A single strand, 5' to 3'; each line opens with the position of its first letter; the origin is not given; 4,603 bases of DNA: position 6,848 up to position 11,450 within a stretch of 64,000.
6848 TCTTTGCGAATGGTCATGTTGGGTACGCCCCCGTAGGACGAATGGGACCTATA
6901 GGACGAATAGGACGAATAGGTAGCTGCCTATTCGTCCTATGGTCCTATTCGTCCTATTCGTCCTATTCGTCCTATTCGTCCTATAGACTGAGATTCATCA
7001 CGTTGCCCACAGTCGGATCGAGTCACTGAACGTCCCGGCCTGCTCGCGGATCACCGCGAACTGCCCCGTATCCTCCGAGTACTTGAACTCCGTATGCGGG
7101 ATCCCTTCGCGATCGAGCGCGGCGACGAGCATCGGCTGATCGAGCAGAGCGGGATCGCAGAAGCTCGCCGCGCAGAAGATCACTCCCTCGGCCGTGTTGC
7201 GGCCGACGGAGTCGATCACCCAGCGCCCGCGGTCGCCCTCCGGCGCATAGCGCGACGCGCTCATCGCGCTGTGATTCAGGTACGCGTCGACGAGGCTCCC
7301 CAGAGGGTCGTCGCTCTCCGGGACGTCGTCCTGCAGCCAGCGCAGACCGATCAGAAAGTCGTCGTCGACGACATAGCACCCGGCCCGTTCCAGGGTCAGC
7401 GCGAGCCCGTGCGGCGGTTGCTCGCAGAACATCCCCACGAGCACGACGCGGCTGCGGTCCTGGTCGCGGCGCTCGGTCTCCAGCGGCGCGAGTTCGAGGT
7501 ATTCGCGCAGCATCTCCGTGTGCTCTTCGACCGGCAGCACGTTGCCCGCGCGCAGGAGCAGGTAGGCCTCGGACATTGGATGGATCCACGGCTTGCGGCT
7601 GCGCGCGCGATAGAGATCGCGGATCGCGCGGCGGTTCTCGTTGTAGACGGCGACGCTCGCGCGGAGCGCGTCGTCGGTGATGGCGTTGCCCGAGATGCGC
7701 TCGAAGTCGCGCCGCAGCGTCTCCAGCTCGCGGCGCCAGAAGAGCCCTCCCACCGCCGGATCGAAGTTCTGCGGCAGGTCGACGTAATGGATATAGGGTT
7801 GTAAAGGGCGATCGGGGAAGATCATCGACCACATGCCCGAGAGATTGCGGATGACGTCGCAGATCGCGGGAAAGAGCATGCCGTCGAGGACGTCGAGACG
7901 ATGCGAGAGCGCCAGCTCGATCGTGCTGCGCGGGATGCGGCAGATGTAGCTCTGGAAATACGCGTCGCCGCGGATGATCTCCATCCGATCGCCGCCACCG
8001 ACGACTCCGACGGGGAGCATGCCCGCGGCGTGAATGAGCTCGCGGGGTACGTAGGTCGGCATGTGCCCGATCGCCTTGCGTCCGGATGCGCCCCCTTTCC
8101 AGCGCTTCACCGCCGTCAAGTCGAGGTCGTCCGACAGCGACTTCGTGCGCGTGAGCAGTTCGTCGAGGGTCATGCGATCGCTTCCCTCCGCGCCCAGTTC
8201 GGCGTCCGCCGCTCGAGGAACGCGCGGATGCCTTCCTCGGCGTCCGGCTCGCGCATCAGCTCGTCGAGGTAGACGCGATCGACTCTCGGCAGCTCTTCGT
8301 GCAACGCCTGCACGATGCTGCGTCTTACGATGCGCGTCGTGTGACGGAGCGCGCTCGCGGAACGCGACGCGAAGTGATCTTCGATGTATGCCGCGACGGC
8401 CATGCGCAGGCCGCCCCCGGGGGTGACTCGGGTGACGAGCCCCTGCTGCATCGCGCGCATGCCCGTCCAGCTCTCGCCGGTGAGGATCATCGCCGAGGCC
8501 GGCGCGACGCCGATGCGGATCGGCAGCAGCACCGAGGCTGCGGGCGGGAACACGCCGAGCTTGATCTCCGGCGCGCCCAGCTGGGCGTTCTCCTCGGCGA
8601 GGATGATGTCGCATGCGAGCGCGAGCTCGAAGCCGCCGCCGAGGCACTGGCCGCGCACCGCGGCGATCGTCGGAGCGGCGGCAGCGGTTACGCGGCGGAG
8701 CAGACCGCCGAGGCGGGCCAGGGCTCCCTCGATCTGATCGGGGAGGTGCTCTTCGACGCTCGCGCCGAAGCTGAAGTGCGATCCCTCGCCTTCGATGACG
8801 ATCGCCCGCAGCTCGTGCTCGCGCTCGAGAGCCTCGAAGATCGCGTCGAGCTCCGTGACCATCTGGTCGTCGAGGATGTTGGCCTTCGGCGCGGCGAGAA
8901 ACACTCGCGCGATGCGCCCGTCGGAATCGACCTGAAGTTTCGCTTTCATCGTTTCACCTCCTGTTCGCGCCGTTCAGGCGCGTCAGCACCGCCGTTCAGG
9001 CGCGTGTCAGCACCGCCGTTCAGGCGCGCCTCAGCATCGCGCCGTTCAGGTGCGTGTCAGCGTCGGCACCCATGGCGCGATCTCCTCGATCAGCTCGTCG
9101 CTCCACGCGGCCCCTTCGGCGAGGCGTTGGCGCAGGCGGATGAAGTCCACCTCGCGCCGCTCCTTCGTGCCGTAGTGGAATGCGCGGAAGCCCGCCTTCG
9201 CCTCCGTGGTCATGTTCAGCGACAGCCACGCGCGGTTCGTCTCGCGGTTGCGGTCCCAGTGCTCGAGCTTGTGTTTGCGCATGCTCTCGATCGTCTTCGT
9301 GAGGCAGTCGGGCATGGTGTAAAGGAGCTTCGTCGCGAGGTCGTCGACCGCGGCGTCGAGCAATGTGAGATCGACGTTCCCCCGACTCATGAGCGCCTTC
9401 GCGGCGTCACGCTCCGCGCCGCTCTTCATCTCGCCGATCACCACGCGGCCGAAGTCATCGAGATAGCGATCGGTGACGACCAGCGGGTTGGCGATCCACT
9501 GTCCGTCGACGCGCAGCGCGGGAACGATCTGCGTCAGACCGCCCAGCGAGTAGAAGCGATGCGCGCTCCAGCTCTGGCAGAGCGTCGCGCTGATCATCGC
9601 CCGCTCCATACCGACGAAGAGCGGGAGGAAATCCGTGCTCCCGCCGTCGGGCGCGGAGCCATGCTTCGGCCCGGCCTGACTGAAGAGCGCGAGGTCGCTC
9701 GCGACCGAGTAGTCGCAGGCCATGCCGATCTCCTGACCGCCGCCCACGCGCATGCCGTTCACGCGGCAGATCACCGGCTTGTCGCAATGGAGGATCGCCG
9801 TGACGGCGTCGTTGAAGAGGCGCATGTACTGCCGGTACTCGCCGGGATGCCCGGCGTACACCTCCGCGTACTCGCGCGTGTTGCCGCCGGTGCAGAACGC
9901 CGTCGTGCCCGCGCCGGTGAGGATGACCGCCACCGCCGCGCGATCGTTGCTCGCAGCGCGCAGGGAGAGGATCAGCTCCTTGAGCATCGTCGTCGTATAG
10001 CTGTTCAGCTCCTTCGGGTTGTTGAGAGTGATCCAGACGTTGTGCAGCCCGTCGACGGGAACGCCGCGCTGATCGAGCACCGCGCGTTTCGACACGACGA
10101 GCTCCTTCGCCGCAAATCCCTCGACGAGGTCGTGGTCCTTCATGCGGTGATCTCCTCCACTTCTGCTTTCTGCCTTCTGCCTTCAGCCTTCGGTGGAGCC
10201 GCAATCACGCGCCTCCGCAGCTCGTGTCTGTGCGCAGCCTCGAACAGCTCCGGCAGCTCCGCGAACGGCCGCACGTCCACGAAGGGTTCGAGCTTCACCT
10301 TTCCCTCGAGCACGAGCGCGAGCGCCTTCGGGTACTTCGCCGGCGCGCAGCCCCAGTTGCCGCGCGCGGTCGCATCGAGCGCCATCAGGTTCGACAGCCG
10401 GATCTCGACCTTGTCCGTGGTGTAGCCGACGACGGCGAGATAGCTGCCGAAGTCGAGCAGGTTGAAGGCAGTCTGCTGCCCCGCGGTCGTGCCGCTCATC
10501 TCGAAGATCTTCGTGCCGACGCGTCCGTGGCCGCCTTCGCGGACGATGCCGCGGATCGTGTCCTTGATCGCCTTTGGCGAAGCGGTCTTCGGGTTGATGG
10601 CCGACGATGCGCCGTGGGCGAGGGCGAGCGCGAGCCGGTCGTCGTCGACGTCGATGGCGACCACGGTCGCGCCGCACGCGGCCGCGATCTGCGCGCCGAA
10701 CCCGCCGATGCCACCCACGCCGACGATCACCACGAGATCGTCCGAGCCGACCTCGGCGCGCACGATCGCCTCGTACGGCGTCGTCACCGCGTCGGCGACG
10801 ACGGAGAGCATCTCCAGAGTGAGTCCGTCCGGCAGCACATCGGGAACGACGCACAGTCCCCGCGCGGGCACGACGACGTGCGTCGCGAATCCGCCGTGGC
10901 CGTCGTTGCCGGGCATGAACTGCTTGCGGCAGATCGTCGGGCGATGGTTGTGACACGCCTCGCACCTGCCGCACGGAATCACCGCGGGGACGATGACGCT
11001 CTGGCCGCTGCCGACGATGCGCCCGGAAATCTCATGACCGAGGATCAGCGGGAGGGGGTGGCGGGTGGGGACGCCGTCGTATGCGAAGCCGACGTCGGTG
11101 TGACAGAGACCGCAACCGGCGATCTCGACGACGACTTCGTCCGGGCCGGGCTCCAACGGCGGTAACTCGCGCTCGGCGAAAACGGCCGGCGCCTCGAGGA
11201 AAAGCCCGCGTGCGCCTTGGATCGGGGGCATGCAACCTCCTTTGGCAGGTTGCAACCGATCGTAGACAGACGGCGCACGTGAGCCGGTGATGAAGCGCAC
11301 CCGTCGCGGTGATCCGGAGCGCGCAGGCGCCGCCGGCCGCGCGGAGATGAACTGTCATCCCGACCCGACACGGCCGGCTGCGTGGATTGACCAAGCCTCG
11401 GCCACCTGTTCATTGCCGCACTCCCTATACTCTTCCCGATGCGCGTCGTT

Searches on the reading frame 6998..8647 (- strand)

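Call 10: search_protein_families(library=pfam, proteins=[window:6998-8647:-])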
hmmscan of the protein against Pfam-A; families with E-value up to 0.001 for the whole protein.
window:6998-8647:- (549 aa): 1 family
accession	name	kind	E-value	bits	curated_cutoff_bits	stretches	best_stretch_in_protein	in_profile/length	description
PF06050.19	HGD-D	-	7e-69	233.4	28.4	1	198-544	2-342/342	2-hydroxyglutaryl-CoA dehydratase, D-component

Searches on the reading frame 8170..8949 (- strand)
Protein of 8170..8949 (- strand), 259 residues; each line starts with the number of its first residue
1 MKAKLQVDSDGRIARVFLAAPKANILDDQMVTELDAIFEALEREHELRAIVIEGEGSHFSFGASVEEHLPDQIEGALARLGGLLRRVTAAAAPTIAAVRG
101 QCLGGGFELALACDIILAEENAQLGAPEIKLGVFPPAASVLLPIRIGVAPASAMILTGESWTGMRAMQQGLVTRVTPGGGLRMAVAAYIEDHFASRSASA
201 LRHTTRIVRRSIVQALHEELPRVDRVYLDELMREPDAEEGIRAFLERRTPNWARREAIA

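Call 84: search_protein_families(library=pfam, proteins=[window:8170-8949:-], max_evalue=0.00001)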
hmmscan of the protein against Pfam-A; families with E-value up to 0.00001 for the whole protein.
window:8170-8949:- (259 aa): 2 families
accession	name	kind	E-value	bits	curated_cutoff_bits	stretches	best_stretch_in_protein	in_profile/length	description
PF00378.25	ECH_1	-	9e-45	153.4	27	1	12-253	5-249/251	Enoyl-CoA hydratase/isomerase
PF16113.10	ECH_2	-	4e-20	73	27.2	1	15-178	3-174/335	Enoyl-CoA hydratase/isomerase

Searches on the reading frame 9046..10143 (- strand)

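Call 10: search_protein_families(library=pfam, proteins=[window:9046-10143:-])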
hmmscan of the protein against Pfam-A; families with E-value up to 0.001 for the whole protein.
window:9046-10143:- (365 aa): 2 families
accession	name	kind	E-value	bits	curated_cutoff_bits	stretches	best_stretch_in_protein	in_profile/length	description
PF00378.25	ECH_1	-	8e-37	127.4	27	1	38-217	9-184/251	Enoyl-CoA hydratase/isomerase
PF16113.10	ECH_2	-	8.5e-24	85.1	27.2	1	37-209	3-174/335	Enoyl-CoA hydratase/isomerase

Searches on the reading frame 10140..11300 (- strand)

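Call 10: search_protein_families(library=pfam, proteins=[window:10140-11300:-])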
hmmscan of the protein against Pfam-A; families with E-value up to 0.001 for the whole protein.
window:10140-11300:- (386 aa): 2 families
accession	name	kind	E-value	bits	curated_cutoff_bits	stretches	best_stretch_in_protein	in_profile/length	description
PF08240.17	ADH_N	-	5.9e-19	68.7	23.5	1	52-154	1-104/104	Alcohol dehydrogenase GroES-like domain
PF00107.32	ADH_zinc_N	-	2.2e-18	66.9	31.8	1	197-331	1-128/129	Zinc-binding dehydrogenase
